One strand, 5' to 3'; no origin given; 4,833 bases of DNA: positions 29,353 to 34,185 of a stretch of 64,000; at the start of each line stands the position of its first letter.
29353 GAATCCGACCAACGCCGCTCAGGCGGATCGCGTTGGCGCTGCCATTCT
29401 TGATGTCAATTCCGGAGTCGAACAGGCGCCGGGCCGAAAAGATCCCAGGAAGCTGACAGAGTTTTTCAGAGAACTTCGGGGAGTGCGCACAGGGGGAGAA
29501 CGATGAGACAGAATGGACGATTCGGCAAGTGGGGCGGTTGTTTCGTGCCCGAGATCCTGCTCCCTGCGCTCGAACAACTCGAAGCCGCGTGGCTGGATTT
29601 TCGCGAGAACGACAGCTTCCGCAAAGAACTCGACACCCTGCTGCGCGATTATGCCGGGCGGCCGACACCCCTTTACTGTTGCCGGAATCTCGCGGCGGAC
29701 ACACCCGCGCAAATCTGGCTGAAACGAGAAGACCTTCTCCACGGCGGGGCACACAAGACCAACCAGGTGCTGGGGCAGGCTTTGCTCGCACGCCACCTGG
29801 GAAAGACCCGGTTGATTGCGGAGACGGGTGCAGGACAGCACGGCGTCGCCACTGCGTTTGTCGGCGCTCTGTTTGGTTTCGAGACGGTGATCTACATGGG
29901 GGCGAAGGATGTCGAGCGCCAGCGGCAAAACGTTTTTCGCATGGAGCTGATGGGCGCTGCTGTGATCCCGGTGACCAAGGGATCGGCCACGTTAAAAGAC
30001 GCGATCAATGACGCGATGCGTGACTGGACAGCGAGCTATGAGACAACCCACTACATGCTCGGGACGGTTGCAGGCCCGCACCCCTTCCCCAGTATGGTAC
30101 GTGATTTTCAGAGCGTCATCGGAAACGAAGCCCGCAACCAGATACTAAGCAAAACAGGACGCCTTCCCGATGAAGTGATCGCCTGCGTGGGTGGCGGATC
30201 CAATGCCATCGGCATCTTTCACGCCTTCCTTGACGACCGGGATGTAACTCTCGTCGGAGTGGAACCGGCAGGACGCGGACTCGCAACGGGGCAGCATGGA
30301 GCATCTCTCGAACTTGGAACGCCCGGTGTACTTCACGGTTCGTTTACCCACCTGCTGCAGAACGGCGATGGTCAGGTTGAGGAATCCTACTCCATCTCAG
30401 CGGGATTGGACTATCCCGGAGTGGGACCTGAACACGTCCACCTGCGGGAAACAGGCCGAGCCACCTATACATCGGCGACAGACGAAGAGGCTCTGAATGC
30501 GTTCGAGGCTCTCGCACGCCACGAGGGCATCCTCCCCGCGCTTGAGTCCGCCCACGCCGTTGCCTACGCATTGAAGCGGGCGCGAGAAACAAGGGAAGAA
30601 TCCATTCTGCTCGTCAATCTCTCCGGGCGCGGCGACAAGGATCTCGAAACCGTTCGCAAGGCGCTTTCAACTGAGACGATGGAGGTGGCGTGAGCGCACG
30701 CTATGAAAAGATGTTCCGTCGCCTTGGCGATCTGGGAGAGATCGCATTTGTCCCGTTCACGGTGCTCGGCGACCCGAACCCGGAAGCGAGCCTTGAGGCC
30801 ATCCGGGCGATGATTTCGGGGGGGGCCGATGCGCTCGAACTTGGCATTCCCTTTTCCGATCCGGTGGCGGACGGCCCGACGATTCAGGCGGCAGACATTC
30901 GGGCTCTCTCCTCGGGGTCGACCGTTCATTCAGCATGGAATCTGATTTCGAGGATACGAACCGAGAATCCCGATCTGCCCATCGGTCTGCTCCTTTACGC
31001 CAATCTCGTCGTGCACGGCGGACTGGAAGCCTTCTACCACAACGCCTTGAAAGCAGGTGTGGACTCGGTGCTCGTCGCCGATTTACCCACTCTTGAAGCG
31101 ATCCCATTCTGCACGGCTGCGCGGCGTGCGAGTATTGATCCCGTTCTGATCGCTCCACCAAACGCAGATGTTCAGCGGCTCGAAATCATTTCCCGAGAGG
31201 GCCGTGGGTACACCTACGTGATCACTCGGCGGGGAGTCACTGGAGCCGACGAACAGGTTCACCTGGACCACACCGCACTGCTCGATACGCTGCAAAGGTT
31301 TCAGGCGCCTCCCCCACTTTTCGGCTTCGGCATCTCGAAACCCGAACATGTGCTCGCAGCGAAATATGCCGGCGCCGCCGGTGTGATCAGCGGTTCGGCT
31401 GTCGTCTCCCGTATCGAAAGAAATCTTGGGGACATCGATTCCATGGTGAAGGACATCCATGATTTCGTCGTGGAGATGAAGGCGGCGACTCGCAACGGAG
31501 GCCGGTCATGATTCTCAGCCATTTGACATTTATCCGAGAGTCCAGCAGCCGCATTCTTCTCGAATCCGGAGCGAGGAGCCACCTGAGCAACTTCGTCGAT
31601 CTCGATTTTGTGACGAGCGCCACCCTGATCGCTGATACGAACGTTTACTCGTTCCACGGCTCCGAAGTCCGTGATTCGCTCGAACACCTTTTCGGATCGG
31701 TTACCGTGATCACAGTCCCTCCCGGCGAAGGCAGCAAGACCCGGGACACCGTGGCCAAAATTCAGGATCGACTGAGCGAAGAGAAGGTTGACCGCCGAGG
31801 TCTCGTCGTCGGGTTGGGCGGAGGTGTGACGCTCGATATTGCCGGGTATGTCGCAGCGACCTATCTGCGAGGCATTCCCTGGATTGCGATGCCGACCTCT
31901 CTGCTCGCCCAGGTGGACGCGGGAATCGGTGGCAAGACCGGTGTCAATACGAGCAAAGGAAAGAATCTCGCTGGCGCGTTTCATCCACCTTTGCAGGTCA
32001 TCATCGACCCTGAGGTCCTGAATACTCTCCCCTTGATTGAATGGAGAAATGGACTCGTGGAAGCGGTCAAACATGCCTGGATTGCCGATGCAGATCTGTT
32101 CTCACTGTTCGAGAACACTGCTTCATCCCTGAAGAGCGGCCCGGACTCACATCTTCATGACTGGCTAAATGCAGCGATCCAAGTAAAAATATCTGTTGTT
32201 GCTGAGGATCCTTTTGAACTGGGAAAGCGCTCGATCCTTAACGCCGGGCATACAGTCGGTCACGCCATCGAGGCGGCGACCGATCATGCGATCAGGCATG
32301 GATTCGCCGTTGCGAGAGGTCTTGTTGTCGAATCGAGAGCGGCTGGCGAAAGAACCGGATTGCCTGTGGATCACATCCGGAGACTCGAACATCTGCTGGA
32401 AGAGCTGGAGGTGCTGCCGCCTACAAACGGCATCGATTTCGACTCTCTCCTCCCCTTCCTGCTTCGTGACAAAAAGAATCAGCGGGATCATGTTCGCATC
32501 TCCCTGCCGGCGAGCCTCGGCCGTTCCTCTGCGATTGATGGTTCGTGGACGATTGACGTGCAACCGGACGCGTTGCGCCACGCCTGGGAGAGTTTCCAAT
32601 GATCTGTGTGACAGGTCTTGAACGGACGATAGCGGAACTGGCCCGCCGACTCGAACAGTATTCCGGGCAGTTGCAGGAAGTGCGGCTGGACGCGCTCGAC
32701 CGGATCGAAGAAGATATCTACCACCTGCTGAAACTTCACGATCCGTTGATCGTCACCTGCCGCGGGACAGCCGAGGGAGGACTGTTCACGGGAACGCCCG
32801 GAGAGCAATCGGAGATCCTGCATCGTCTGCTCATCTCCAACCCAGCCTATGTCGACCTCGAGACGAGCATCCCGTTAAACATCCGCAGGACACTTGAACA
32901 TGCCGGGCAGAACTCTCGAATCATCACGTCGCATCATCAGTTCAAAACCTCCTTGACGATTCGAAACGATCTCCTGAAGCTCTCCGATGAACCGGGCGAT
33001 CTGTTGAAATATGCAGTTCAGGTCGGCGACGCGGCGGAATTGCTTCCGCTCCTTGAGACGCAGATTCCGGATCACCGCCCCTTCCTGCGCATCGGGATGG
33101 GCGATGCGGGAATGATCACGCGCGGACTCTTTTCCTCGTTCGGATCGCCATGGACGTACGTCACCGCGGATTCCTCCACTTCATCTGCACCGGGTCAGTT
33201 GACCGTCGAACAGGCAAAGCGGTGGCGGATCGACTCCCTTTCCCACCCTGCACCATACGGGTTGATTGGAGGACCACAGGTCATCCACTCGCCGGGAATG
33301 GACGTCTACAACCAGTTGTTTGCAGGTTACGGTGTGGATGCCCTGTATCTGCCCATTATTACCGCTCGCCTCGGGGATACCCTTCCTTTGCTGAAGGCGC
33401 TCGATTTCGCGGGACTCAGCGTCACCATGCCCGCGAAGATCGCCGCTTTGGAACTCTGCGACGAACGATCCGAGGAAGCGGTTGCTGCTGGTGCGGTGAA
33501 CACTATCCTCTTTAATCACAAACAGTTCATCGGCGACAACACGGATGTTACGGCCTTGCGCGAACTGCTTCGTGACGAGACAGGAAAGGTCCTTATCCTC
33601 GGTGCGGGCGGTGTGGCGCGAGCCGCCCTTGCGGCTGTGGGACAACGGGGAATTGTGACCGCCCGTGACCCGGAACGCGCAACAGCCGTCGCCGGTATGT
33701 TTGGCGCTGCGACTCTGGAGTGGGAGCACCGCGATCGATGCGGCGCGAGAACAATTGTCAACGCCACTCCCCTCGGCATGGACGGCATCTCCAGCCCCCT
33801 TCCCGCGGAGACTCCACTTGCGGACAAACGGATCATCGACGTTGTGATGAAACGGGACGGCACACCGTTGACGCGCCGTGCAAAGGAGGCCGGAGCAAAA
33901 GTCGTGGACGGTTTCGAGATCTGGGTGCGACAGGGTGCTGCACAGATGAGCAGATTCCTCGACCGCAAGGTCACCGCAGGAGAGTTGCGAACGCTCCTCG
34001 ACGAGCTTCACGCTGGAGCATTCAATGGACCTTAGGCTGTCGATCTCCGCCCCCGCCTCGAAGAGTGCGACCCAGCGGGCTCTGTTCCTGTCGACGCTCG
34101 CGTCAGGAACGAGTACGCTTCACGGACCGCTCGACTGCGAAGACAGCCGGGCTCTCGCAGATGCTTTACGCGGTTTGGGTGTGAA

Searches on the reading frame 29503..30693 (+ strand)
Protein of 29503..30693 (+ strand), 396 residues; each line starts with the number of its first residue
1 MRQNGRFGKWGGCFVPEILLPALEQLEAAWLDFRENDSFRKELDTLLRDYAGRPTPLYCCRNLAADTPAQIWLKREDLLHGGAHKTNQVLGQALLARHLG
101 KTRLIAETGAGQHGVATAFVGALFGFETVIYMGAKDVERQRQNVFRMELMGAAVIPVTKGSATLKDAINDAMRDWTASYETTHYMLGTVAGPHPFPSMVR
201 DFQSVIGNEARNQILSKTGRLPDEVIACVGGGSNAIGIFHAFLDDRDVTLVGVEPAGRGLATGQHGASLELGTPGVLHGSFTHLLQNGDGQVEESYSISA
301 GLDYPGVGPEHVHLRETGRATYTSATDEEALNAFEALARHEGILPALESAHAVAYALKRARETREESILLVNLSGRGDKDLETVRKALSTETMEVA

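Call 7: search_protein_families(library=pfam, proteins=[window:29503-30693:+])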
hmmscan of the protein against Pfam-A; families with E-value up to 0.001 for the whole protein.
window:29503-30693:+ (396 aa): 1 family
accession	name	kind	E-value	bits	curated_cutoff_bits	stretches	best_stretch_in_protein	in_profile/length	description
PF00291.31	PALP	-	2e-41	142.7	35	1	51-374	4-294/295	Pyridoxal-phosphate dependent enzyme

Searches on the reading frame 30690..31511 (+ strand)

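Call 7: search_protein_families(library=pfam, proteins=[window:30690-31511:+])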
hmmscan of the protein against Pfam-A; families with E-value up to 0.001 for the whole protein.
window:30690-31511:+ (273 aa): 1 family
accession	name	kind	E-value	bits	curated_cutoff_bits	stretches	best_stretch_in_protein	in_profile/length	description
PF00290.26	Trp_syntA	-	3.4e-81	272.4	27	1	14-267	6-258/259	Tryptophan synthase alpha chain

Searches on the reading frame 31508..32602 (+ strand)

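Call 7: search_protein_families(library=pfam, proteins=[window:31508-32602:+])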
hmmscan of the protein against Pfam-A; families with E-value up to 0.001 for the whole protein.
window:31508-32602:+ (364 aa): 4 families
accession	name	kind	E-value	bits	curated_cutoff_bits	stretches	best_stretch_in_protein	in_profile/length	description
PF01761.26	DHQ_synthase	-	1.4e-41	141.2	24.2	1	68-179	2-113/115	3-dehydroquinate synthase N-terminal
PF24621.2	DHQS_C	-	3e-34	118.5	27.6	1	182-324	1-144/144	3-dehydroquinate synthase C-terminal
PF13685.12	Fe-ADH_2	-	1.7e-12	48.1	28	1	19-175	3-149/149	Iron-containing alcohol dehydrogenase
PF00465.25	Fe-ADH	-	1.4e-06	28.5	31.3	1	14-130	2-129/168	Iron-containing alcohol dehydrogenase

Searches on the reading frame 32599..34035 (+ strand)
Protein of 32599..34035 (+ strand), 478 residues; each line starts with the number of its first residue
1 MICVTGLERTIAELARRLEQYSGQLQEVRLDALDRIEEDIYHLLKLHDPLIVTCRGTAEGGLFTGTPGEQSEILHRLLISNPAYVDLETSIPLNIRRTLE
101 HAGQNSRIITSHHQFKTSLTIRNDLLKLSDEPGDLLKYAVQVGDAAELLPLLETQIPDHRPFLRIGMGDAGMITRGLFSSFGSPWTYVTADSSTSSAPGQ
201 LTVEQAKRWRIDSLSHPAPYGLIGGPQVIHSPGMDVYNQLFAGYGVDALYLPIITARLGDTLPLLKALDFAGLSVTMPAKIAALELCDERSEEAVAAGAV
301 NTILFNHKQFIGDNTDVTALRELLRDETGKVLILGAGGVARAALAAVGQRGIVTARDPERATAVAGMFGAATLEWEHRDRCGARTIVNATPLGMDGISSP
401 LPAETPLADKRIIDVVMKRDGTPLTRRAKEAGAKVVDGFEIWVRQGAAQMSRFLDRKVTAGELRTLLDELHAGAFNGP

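Call 7: search_protein_families(library=pfam, proteins=[window:32599-34035:+])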
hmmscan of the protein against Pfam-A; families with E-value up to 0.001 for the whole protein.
window:32599-34035:+ (478 aa): 2 families
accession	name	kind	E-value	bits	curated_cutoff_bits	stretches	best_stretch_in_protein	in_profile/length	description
PF01487.21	DHquinase_I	-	9.2e-30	104.9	22.2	1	3-207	1-227/230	Type I 3-dehydroquinase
PF08501.16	Shikimate_dh_N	-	1.7e-14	54.2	27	1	225-303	3-83/83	Shikimate dehydrogenase substrate binding domain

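Call 69: search_protein_families(library=ncbifam, proteins=[window:32599-34035:+], max_evalue=0.00001)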
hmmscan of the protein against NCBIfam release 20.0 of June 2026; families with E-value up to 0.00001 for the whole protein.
window:32599-34035:+ (478 aa): 19 families
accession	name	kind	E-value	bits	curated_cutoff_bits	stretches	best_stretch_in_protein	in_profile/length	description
NF001319.0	PRK00258.3-3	equivalog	5.7e-45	153.5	252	1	220-469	9-272/279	shikimate dehydrogenase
TIGR00507.1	aroE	equivalog_domain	5.7e-38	130.6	200.2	1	220-453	3-251/270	shikimate dehydrogenase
NF006802.0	PRK09310.1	equivalog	4.1e-35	121.5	598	1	25-458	27-458/477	bifunctional 3-dehydroquinate dehydratase/shikimate dehydrogenase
NF001311.0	PRK00258.1-3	equivalog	5.4e-32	111.1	235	1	268-460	57-262/279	shikimate dehydrogenase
NF001312.0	PRK00258.1-4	equivalog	8.2e-31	107.3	295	1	222-456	14-266/285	shikimate dehydrogenase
NF001322.0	PRK00258.3-6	equivalog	1.8e-30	106.2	285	1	220-451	8-247/272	shikimate dehydrogenase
NF009202.0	PRK12550.1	equivalog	1.2e-28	100.2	306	1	233-459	23-259/272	shikimate 5-dehydrogenase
NF001314.0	PRK00258.2-2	equivalog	5.7e-28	97.8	248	1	221-464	11-281/290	shikimate dehydrogenase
NF009201.0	PRK12549.1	subfamily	5.3e-27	94.7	235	1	251-471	47-284/286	shikimate dehydrogenase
TIGR01093.1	aroD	equivalog_domain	6.4e-27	95.1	139.3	1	2-208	2-227/229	type I 3-dehydroquinate dehydratase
NF001316.0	PRK00258.2-5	equivalog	1.3e-25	90.2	247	1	220-466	4-256/263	shikimate dehydrogenase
NF001310.0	PRK00258.1-2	equivalog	2e-25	89.5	221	1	262-450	48-255/279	shikimate dehydrogenase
TIGR01809.1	Shik-DH-AROM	equivalog_domain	1.3e-23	83.6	196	1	217-353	5-150/282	shikimate dehydrogenase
NF001315.0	PRK00258.2-4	equivalog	4.4e-22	78.6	413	2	236-346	25-140/284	shikimate dehydrogenase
NF001313.0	PRK00258.2-1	equivalog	3.7e-21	75.9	431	1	220-343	12-141/290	shikimate dehydrogenase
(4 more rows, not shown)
